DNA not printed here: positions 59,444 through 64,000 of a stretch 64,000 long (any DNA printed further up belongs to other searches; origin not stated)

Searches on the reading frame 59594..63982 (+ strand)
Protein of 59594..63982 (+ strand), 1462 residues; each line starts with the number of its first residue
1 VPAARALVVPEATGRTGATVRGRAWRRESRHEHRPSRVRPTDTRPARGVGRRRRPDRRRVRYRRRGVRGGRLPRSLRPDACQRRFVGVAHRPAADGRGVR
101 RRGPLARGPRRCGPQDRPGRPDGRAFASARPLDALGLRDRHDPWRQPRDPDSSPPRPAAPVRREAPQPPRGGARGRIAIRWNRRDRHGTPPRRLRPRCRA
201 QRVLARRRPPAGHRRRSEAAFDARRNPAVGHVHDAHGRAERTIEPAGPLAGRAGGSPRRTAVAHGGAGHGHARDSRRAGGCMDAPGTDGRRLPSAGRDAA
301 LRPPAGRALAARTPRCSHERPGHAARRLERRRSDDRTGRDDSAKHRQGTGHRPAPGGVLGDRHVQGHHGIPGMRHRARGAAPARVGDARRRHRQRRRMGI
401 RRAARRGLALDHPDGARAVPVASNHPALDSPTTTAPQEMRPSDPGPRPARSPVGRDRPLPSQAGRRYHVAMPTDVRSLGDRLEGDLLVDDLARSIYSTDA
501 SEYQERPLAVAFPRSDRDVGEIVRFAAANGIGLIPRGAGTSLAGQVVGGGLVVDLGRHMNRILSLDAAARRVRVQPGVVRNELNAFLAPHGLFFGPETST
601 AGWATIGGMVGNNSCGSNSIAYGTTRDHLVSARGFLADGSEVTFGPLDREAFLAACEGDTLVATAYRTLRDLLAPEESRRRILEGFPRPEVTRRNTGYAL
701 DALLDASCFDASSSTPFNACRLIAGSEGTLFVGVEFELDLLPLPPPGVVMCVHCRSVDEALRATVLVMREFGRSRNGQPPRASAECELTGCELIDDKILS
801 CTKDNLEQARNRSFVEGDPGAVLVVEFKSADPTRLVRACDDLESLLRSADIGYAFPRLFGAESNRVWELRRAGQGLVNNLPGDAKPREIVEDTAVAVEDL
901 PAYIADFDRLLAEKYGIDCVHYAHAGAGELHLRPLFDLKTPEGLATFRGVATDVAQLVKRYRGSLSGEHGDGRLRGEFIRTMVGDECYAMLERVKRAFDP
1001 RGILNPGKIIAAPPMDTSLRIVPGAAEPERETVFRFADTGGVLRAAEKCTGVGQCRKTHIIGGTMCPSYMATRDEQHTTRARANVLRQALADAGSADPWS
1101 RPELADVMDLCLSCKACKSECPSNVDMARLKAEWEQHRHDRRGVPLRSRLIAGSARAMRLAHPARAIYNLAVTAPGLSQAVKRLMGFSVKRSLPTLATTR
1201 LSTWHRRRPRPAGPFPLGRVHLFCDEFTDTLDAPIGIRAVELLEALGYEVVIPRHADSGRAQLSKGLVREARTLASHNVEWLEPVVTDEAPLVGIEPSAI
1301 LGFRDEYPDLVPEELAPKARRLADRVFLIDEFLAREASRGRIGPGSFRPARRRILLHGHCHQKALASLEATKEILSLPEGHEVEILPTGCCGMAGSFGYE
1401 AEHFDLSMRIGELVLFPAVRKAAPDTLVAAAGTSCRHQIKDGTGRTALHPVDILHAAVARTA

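Call 8: search_protein_families(library=pfam, proteins=[window:59594-63982:+], max_evalue=0.01)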
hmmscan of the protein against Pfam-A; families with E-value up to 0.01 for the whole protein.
window:59594-63982:+ (1462 aa): 5 families
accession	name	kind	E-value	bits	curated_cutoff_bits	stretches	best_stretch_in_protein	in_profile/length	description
PF02913.24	FAD-oxidase_C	-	5.4e-45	154.5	21.2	1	783-1009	27-248/248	FAD linked oxidases, C-terminal domain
PF01565.28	FAD_binding_4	-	3e-39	134.3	26.4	1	507-644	1-138/139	FAD binding domain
PF13183.11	Fer4_8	-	2.9e-08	34.6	27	1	1046-1125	2-68/68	4Fe-4S dicluster domain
PF13534.11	Fer4_17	-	1.4e-07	32.4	22.2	1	1048-1126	1-61/61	4Fe-4S dicluster domain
PF13237.11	Fer4_10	-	0.0021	18.4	25.5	0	1109-1127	7-22/53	4Fe-4S dicluster domain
